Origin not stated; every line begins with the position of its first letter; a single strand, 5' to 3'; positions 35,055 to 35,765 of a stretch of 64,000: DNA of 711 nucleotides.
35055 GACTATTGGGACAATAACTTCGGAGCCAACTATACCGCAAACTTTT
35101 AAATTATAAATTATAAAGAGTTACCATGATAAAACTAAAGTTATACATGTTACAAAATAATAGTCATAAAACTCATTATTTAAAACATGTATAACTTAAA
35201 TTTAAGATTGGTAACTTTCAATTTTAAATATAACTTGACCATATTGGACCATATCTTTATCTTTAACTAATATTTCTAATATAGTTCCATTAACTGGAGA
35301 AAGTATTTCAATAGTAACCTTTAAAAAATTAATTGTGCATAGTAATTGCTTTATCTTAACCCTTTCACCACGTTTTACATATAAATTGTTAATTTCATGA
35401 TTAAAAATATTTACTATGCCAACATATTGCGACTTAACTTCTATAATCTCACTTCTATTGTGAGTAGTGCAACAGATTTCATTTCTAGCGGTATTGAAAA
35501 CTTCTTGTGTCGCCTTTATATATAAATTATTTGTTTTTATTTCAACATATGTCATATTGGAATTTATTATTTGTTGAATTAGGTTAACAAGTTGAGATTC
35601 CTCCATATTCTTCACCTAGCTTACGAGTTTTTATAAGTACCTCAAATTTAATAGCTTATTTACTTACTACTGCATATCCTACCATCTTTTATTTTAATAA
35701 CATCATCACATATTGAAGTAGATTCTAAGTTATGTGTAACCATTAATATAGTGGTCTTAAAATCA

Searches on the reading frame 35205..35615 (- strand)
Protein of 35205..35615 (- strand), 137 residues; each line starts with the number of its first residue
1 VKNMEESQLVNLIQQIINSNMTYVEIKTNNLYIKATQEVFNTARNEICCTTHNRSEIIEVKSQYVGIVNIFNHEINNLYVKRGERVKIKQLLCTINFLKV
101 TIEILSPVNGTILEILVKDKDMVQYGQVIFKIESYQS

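Call 4: search_protein_families(library=pfam, max_evalue=0.01, proteins=[window:35205-35615:-])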
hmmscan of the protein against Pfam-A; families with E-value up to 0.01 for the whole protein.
window:35205-35615:- (137 aa): 5 families
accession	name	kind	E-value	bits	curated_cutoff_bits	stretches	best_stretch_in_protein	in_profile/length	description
PF00364.28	Biotin_lipoyl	-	2.1e-13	50.4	22.1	1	75-132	16-73/73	Biotin-requiring enzyme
PF13533.13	Biotin_lipoyl_2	-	1.1e-06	28.8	29.8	1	104-133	3-32/32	Biotin-lipoyl like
PF13437.12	HlyD_3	-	0.0016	19.6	22.2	0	104-133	2-31/106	HlyD family secretion protein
PF16576.10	HlyD_D23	-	0.0022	17.7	30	1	84-136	92-143/214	Barrel-sandwich domain of CusB or HlyD membrane-fusion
PF13375.12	RnfC_N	-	0.0033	17.9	25.6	0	74-115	40-80/101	RnfC Barrel sandwich hybrid domain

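Call 5: search_protein_families(library=ncbifam, max_evalue=0.01, proteins=[window:35205-35615:-])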
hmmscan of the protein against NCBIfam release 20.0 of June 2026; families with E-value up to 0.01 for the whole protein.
window:35205-35615:- (137 aa): 24 families
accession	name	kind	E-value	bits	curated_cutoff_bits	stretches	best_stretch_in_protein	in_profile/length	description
NF008814.0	PRK11854.1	equivalog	6.5e-11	41.4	722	1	52-134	100-180/637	pyruvate dehydrogenase complex dihydrolipoyllysine-residue acetyltransferase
NF006761.0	PRK09282.1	domain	7.7e-11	41.2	402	1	32-133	492-590/591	pyruvate carboxylase subunit B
TIGR00531.1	BCCP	equivalog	2.8e-09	37.6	115.2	1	76-133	98-155/156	acetyl-CoA carboxylase biotin carboxyl carrier protein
TIGR01348.1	PDHac_trf_long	equivalog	1.8e-07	30.1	552.1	1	69-135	10-76/587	dihydrolipoyllysine-residue acetyltransferase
NF005457.0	PRK07051.1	equivalog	1.9e-07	31.2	87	1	77-133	23-79/80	acetyl-CoA carboxylase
NF004309.0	PRK05704.1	equivalog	2e-07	30.7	449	1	72-134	16-78/408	2-oxoglutarate dehydrogenase complex dihydrolipoyllysine-residue succinyltransferase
TIGR01347.1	sucB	equivalog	2.7e-07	30.2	378.65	1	74-133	16-75/404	dihydrolipoyllysine-residue succinyltransferase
NF004173.0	PRK05641.1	equivalog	3.4e-07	31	199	1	75-130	95-150/153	putative acetyl-CoA carboxylase biotin carboxyl carrier protein subunit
TIGR02712.1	urea_carbox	equivalog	4.3e-07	28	1303.85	1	33-132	1108-1200/1201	urea carboxylase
NF010645.0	PRK14042.1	equivalog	6.4e-07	28.5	1182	1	70-133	531-594/596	pyruvate carboxylase subunit B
TIGR01108.1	oadA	equivalog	2.3e-06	26.4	756.5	1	15-129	468-582/582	sodium-extruding oxaloacetate decarboxylase subunit alpha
NF009554.0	PRK12999.1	equivalog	2.8e-06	25.5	965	1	67-133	1080-1146/1147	pyruvate carboxylase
TIGR02927.1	SucB_Actino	equivalog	8.5e-06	24.8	423.45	1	82-133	150-201/579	2-oxoglutarate dehydrogenase, E2 component, dihydrolipoamide succinyltransferase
NF004547.1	PRK05889.1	equivalog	1.1e-05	25.5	75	1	76-132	14-70/71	biotin/lipoyl-binding carrier protein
NF006079.0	PRK08225.1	equivalog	2.5e-05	24.2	95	1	77-133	14-70/70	acetyl-CoA carboxylase biotin carboxyl carrier protein subunit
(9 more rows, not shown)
